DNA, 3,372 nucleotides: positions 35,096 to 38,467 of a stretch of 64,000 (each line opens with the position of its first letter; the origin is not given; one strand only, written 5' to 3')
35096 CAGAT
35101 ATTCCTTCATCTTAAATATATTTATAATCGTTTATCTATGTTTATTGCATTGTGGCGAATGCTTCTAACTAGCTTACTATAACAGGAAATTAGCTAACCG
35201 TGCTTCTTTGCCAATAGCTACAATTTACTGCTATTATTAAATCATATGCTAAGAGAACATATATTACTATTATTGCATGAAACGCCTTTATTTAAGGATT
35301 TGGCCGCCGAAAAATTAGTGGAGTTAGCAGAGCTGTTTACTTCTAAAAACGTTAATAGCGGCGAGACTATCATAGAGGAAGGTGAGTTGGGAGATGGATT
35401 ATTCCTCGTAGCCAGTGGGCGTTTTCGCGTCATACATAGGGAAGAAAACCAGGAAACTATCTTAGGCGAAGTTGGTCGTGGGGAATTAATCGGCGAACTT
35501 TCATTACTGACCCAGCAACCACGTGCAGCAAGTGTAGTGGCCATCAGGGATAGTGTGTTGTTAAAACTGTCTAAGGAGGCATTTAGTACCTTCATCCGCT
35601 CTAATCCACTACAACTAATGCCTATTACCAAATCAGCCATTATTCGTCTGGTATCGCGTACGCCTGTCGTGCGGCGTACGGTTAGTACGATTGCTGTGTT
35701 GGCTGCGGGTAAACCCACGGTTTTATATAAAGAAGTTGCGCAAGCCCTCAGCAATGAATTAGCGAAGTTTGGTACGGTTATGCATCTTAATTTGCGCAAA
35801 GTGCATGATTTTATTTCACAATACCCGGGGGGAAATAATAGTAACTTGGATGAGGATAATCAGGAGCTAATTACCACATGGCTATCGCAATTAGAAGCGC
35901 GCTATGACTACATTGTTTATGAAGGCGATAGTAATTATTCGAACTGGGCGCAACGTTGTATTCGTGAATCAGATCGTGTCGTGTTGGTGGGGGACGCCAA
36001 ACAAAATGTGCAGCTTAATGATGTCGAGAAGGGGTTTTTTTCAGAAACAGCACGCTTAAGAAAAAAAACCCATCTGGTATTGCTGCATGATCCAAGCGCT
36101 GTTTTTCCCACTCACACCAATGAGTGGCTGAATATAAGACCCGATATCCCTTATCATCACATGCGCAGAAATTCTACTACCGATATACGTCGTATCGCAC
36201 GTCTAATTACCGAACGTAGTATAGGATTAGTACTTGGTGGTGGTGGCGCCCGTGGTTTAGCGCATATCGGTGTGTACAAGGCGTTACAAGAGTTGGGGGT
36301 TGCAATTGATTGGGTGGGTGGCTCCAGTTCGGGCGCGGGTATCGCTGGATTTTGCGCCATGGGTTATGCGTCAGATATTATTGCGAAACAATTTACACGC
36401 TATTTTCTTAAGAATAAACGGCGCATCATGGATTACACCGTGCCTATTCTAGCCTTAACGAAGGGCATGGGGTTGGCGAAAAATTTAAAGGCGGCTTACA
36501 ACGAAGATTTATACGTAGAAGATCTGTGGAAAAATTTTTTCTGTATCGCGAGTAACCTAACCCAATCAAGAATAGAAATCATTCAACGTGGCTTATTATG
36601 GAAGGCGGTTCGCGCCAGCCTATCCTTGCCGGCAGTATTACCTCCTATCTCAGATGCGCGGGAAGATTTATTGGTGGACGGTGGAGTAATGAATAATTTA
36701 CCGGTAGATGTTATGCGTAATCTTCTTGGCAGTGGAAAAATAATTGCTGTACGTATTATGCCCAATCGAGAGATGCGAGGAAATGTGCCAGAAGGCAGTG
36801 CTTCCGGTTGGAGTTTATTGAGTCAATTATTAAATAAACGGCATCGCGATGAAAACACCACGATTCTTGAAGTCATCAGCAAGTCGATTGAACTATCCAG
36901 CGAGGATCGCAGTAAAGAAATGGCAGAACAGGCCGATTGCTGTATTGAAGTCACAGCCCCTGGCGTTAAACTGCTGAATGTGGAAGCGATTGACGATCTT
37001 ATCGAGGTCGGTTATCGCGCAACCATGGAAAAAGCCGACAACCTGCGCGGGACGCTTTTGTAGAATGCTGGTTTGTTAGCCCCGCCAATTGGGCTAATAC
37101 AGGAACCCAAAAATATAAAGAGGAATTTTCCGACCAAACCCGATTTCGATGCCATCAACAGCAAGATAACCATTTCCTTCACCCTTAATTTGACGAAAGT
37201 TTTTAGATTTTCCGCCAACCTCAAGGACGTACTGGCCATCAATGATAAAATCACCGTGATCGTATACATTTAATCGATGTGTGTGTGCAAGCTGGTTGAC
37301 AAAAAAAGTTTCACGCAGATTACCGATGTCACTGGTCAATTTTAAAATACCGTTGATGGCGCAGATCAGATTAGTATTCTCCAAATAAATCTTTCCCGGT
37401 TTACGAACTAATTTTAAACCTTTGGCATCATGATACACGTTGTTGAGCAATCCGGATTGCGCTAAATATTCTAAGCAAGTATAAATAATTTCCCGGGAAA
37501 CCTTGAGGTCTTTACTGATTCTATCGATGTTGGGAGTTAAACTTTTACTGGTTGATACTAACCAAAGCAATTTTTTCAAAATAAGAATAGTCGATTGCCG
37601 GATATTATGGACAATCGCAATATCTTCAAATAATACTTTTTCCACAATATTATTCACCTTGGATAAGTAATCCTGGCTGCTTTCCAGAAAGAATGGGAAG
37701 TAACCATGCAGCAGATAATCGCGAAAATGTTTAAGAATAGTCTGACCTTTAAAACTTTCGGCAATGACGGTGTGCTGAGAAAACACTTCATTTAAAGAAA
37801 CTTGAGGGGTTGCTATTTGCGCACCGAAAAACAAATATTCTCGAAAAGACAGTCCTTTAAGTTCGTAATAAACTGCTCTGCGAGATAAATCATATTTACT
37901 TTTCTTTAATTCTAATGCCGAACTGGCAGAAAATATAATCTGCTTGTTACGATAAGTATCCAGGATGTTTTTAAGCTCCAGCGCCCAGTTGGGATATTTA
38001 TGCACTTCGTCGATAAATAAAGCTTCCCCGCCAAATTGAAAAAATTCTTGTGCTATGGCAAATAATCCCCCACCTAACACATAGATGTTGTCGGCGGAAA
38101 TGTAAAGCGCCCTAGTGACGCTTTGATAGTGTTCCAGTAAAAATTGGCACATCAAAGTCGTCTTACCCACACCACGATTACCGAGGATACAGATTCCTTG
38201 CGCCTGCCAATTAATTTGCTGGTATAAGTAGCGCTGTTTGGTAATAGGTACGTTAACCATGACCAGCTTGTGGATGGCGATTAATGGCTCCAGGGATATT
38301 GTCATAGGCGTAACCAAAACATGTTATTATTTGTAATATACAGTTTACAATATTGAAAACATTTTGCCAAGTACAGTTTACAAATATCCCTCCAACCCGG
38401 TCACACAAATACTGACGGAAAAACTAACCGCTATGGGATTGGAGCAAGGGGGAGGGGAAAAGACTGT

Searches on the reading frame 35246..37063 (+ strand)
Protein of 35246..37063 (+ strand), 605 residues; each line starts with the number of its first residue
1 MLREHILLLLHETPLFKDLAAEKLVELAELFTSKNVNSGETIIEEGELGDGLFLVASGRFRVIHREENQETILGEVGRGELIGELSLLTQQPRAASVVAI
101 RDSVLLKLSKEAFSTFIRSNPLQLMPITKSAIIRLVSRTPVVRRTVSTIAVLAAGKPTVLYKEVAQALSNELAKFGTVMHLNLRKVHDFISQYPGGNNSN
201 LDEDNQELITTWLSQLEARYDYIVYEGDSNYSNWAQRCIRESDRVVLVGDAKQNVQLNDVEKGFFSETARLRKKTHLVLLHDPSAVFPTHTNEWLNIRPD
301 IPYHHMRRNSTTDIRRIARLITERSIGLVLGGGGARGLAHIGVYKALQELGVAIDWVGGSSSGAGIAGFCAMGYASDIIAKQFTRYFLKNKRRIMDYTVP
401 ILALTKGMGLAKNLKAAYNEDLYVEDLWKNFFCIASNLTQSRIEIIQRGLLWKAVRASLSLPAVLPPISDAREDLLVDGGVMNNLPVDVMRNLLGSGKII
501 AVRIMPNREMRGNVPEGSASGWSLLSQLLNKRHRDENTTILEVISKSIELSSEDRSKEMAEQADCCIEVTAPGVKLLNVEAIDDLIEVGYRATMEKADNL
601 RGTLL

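Call 20: search_protein_families(library=ncbifam, proteins=[window:35246-37063:+], max_evalue=0.00001)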
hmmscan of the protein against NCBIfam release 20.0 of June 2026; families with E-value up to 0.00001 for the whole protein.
window:35246-37063:+ (605 aa): 6 families
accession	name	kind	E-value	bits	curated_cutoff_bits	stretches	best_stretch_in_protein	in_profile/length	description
NF007623.0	PRK10279.1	equivalog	1.2e-25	90.3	272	1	324-600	4-293/301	patatin-like phospholipase RssA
NF058543.1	ActPatMycb56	equivalog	3.9e-15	55.5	460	1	15-119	3-107/317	acetyltransferase Pat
NF043045.1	T4SS_VpdC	equivalog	2.7e-14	52.2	1000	1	328-399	308-376/880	Dot/Icm T4SS effector VpdC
TIGR03896.1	cyc_nuc_ocin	subfamily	3.2e-12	46.4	161.05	1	32-120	9-102/317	bacteriocin-type transport-associated protein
NF041163.2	encap_f2b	equivalog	2.7e-11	43.2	400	1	10-120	73-186/450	family 2B encapsulin nanocompartment shell protein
NF008732.0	PRK11753.1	equivalog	1.7e-10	40.8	266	1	33-152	25-142/214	cAMP-activated global transcriptional regulator CRP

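Call 23: search_protein_families(library=pfam, proteins=[window:35246-37063:+], max_evalue=0.00001)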
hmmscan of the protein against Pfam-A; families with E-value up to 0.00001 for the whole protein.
window:35246-37063:+ (605 aa): 3 families
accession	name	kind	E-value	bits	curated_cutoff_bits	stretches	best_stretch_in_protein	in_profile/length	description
PF24179.1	NTE_Ploop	-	1.7e-26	93.9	27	1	146-316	2-166/223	Neuropathy Target Esterase family P-loop like domain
PF01734.28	Patatin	-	5.7e-25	89.1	27.7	1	328-489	1-189/191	Patatin-like phospholipase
PF00027.35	cNMP_binding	-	3.7e-23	81.7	27.5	1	35-120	3-89/89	Cyclic nucleotide-binding domain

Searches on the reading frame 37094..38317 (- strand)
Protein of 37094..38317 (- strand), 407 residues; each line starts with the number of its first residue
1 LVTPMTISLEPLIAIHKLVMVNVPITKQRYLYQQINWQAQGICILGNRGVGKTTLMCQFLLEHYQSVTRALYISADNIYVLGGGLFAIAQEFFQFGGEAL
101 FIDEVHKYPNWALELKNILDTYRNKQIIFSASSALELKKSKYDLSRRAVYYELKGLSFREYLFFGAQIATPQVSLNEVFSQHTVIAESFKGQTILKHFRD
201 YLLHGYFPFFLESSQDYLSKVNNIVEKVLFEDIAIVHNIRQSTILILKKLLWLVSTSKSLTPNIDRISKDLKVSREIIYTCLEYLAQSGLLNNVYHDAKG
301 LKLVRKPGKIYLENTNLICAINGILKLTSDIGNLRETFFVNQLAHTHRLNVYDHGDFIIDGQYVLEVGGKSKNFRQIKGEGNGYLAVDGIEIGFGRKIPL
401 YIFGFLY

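Call 20: search_protein_families(library=ncbifam, proteins=[window:37094-38317:-], max_evalue=0.00001)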
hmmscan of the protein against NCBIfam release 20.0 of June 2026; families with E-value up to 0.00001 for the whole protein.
window:37094-38317:- (407 aa): 0 families

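Call 23: search_protein_families(library=pfam, proteins=[window:37094-38317:-], max_evalue=0.00001)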
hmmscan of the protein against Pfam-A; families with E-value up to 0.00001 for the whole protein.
window:37094-38317:- (407 aa): 1 family
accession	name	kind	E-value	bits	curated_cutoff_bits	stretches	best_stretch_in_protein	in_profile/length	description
PF13173.12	AAA_14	-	6.5e-25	88.1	27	1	42-162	5-129/129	AAA domain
